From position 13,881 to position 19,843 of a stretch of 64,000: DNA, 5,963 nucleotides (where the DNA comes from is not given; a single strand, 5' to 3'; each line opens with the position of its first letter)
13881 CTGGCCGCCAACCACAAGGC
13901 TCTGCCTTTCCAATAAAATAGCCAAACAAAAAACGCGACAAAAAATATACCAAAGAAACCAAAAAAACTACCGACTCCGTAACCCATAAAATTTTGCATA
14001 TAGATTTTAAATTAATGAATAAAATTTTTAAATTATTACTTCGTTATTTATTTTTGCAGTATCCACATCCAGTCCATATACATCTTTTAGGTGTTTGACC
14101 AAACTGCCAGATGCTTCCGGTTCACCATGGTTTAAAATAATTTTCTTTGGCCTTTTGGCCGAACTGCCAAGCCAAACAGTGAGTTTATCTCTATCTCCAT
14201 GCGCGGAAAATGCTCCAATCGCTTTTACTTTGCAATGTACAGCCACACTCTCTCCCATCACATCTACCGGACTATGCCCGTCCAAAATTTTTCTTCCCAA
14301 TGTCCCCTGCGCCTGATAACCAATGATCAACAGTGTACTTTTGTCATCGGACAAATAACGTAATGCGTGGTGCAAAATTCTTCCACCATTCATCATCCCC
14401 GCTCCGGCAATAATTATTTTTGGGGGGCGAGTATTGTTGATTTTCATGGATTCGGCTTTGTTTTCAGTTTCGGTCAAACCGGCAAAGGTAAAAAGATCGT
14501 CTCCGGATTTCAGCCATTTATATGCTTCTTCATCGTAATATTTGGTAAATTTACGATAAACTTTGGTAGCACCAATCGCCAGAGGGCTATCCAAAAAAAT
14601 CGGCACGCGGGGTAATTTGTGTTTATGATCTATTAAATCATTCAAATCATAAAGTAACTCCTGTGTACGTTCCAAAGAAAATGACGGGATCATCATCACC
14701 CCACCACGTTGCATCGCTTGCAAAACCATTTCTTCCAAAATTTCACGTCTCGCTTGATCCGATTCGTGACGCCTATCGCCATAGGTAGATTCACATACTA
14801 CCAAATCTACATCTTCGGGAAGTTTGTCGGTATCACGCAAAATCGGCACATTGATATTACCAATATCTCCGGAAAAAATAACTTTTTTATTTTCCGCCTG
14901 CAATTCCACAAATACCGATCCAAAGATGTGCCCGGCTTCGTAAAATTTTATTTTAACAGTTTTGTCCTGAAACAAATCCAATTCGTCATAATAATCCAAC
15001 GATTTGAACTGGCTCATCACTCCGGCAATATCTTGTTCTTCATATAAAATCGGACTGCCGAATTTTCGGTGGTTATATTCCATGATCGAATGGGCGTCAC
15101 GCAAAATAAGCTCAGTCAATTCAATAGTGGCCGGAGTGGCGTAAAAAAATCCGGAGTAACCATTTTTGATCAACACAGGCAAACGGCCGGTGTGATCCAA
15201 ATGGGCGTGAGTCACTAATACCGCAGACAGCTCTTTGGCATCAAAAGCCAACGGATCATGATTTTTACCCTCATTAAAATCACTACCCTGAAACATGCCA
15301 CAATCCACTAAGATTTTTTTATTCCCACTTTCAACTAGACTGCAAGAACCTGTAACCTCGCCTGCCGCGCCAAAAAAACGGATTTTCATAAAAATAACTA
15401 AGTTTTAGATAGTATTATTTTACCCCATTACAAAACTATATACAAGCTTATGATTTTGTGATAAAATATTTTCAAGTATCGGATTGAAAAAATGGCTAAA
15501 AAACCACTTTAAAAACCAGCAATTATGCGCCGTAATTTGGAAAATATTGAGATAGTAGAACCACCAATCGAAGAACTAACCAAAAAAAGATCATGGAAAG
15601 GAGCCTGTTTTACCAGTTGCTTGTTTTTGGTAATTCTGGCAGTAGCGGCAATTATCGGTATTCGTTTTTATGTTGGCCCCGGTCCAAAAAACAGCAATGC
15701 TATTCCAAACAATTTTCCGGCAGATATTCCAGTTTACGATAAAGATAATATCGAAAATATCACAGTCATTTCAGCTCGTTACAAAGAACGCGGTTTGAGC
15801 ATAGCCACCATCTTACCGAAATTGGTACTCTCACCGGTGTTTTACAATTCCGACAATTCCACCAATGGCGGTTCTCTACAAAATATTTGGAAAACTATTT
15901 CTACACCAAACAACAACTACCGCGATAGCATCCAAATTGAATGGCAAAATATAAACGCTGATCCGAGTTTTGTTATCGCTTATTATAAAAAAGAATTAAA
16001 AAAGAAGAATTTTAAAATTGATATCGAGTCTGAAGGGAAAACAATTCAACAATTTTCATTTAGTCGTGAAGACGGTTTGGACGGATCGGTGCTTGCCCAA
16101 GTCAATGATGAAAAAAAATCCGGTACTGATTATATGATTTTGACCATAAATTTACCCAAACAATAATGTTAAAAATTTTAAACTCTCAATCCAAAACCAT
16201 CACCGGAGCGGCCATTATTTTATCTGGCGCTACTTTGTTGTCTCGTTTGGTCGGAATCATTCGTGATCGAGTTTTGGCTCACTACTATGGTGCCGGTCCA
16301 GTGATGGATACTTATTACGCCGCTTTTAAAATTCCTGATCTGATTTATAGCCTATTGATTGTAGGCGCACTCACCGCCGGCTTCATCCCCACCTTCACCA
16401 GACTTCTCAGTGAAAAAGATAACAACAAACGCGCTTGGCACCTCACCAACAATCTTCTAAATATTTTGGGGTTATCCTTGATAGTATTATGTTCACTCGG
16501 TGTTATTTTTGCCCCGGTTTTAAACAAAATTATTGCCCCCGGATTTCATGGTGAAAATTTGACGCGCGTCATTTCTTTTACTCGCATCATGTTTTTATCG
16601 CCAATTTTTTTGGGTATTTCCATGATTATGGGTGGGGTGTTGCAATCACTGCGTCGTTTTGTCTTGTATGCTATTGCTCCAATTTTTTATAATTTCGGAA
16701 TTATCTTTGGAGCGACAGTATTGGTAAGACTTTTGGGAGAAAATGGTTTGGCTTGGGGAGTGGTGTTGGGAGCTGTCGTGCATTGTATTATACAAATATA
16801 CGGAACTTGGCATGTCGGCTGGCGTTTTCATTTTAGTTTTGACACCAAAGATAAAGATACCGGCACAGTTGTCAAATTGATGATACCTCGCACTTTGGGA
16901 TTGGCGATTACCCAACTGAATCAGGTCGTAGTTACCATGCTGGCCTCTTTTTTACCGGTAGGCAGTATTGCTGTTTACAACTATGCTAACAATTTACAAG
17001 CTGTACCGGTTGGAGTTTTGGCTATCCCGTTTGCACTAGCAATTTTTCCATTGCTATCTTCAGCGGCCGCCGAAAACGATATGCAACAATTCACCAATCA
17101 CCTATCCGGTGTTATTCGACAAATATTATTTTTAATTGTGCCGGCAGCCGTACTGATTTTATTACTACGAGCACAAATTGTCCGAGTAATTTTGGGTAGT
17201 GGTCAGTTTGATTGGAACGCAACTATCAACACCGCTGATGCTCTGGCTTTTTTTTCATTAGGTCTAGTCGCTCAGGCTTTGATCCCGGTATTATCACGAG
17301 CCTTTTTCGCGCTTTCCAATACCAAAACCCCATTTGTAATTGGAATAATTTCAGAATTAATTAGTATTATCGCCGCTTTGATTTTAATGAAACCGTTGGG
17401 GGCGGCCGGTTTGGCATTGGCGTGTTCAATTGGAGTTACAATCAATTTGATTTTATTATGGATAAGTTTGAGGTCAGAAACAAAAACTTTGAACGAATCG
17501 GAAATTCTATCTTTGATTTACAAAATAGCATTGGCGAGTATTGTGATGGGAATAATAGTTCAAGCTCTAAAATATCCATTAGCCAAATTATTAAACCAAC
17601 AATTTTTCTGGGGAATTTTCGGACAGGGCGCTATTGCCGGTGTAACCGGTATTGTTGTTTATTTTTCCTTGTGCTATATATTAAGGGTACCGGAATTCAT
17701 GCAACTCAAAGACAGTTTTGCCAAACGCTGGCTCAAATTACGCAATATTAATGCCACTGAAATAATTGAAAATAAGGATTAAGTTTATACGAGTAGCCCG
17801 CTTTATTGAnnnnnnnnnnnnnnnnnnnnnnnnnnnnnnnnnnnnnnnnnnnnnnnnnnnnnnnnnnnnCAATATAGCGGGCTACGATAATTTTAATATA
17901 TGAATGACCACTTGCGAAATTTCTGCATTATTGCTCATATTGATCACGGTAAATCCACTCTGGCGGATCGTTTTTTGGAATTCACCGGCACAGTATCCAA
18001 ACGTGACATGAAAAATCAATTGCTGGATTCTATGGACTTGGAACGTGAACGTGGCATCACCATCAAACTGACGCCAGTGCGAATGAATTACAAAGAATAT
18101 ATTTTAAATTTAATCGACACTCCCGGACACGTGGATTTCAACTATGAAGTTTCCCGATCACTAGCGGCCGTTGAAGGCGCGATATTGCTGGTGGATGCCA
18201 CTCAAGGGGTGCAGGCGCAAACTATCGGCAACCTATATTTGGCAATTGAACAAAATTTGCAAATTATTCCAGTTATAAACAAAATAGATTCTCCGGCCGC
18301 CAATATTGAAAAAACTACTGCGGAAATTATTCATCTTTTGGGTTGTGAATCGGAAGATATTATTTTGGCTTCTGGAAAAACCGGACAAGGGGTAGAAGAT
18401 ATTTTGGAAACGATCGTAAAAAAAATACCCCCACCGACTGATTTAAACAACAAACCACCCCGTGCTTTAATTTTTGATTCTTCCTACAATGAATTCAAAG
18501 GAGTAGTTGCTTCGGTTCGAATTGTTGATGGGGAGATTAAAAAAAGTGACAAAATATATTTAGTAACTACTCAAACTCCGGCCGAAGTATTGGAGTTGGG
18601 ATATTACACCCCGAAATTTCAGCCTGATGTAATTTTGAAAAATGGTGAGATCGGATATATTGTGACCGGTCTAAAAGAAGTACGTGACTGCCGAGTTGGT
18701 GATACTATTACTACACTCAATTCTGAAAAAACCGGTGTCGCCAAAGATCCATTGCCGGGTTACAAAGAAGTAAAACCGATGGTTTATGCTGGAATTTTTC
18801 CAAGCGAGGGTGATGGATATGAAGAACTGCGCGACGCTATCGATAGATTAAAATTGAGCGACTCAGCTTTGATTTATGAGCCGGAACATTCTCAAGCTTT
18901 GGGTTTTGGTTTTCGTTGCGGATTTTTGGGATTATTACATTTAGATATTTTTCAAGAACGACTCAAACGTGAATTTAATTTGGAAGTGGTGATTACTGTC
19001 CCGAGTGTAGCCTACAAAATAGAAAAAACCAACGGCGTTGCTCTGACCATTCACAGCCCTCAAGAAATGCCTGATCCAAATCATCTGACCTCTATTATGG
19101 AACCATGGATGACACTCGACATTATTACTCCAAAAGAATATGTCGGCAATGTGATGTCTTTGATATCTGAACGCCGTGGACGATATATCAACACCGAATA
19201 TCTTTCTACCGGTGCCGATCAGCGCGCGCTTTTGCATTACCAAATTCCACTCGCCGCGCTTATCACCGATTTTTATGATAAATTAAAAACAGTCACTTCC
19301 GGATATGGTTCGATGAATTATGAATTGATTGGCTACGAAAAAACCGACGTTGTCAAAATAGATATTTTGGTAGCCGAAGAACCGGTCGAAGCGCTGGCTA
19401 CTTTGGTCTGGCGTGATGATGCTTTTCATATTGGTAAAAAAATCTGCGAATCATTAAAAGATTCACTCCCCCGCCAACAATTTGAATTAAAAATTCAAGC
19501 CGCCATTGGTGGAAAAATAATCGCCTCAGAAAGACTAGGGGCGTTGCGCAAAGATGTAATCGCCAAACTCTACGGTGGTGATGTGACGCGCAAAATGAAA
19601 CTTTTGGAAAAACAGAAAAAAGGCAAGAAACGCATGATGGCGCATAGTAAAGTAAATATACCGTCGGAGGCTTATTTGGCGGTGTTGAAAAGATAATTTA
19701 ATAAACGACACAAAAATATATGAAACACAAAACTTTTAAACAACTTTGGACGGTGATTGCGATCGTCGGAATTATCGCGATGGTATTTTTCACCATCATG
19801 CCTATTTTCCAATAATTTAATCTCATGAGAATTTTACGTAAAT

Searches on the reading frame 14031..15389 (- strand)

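Call 76: search_protein_families(library=pfam, proteins=[window:14031-15389:-], max_evalue=0.001)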
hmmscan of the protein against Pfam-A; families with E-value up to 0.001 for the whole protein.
window:14031-15389:- (453 aa): 5 families
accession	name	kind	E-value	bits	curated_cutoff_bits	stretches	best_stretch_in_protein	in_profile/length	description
PF10996.14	Beta-Casp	-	1.6e-36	125.9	27.7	1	242-368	1-120/120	Beta-Casp domain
PF00753.33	Lactamase_B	-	3.4e-14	53.7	22.7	1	10-184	2-158/196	Metallo-beta-lactamase superfamily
PF16661.11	Lactamase_B_6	-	5.2e-13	49.2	27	1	18-176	1-162/193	Metallo-beta-lactamase superfamily domain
PF07521.17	RMMBL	-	6.3e-13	49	21.6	1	382-443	2-61/63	Zn-dependent metallo-hydrolase RNA specificity domain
PF12706.13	Lactamase_B_2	-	7.7e-08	32.6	27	1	25-207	2-171/200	Beta-lactamase superfamily domain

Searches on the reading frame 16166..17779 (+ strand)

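Call 76: search_protein_families(library=pfam, proteins=[window:16166-17779:+], max_evalue=0.001)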
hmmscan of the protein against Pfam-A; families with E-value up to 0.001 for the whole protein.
window:16166-17779:+ (538 aa): 3 families
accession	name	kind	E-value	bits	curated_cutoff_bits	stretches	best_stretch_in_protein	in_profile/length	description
PF03023.19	MurJ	-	8.6e-97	325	27.4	1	37-469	1-434/451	Lipid II flippase MurJ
PF01943.22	Polysacc_synt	-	9.1e-11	42.1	28.2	1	71-299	54-272/274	Polysaccharide biosynthesis protein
PF13440.11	Polysacc_synt_3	-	1.4e-09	38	23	1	118-345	67-286/293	Polysaccharide biosynthesis protein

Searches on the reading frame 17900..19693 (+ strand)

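Call 76: search_protein_families(library=pfam, proteins=[window:17900-19693:+], max_evalue=0.001)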
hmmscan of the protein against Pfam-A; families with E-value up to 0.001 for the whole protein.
window:17900-19693:+ (598 aa): 6 families
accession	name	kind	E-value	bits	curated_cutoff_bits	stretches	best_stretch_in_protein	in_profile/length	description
PF00009.33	GTP_EFTU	-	3.3e-56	190.3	26.5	1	5-178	3-188/188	Elongation factor Tu GTP binding domain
PF06421.17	LepA_C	-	7.3e-41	139.1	29.7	1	492-597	2-107/107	GTP-binding protein LepA C-terminus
PF00679.30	EFG_C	-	5.6e-24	84.4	27.9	1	399-488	2-87/89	Elongation factor G C-terminus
PF03144.31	GTP_EFTU_D2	-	6.3e-09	36.6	30.3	1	201-271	1-73/73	Elongation factor Tu domain 2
PF01926.29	MMR_HSR1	-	0.00036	21.1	21.9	0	16-128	10-113/113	50S ribosome-binding GTPase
PF22042.2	EF-G_D2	-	0.00052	20.5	27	0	188-223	3-38/84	Elongation factor G domain 2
